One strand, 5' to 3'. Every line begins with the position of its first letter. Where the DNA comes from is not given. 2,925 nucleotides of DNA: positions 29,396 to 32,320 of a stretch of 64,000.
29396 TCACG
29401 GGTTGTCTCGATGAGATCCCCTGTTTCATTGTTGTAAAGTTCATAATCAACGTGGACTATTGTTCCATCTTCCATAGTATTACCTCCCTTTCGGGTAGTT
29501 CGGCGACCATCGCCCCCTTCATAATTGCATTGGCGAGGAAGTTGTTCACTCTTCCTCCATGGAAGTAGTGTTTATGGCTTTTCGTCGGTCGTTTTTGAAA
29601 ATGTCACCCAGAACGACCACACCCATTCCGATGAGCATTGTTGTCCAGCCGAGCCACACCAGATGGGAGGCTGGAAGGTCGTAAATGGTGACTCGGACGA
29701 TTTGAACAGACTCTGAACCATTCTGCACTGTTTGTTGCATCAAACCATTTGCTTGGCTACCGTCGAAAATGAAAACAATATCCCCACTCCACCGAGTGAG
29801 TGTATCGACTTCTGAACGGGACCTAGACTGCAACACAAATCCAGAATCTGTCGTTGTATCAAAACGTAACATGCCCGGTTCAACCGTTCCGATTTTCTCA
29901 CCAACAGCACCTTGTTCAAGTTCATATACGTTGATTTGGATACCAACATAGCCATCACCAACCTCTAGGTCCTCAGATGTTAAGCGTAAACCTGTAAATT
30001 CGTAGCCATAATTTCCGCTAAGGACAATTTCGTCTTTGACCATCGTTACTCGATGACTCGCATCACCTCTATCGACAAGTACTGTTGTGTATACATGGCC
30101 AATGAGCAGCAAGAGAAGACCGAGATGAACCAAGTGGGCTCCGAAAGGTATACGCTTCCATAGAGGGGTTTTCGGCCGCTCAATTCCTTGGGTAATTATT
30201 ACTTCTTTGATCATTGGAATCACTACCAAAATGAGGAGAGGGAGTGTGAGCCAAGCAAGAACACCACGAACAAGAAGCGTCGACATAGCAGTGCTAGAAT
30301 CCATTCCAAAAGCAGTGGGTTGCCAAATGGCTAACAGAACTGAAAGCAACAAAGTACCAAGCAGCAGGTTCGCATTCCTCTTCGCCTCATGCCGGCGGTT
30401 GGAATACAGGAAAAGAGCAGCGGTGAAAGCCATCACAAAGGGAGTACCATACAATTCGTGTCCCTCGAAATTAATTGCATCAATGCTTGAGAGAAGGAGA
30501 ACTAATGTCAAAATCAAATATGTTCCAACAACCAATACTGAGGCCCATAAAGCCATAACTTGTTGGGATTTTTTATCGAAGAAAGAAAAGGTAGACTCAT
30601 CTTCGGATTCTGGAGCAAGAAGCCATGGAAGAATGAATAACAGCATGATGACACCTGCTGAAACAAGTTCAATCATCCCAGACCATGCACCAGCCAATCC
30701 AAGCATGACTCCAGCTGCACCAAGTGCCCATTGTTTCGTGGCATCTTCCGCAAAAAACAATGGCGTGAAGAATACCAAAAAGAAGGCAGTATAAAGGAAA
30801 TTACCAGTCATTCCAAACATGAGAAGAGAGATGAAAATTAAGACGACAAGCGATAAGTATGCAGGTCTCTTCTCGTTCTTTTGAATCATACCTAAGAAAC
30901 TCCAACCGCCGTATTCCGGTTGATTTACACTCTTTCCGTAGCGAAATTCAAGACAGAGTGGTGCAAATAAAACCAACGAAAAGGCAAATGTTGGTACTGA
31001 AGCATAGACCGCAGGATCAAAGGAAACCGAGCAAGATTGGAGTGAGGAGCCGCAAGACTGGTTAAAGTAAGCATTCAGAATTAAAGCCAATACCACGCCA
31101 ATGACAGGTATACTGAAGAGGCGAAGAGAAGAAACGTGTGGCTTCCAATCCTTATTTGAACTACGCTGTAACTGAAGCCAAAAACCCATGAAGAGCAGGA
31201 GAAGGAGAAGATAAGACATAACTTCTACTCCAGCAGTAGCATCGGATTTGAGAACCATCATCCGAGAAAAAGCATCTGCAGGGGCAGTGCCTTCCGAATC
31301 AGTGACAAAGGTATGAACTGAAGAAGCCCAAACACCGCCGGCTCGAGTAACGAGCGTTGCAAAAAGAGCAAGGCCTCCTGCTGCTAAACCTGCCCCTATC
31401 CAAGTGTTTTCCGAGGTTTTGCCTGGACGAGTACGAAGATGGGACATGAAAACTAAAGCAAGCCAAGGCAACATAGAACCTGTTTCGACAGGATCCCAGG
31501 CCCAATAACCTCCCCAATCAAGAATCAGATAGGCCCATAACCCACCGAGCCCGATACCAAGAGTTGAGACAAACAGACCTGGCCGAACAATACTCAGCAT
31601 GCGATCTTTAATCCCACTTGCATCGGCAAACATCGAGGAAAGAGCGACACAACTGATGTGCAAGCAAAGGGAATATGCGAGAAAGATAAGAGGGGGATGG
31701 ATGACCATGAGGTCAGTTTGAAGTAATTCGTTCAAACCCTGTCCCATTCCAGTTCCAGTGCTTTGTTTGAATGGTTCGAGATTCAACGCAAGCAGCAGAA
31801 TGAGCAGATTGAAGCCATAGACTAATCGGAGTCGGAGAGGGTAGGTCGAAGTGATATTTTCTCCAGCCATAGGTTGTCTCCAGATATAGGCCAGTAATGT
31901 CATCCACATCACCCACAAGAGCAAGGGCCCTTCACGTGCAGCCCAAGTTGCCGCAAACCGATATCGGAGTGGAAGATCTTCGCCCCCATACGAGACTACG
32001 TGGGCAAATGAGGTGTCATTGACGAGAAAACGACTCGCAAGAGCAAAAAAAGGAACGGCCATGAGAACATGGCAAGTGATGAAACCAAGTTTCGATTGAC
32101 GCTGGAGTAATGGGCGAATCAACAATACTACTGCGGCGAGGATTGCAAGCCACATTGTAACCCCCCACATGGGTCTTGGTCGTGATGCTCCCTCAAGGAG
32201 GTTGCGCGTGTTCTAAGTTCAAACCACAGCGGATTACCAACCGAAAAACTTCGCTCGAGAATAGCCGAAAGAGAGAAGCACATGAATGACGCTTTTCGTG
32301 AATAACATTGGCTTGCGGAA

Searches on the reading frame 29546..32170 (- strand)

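Call 68: search_protein_families(library=pfam, proteins=[window:29546-32170:-], max_evalue=0.00001)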
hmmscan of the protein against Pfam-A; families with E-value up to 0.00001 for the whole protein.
window:29546-32170:- (874 aa): 1 family
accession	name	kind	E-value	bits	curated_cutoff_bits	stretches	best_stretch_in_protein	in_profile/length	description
PF01578.25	Cytochrom_C_asm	-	1.6e-17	64.3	29.9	1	76-261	1-191/212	Cytochrome C assembly protein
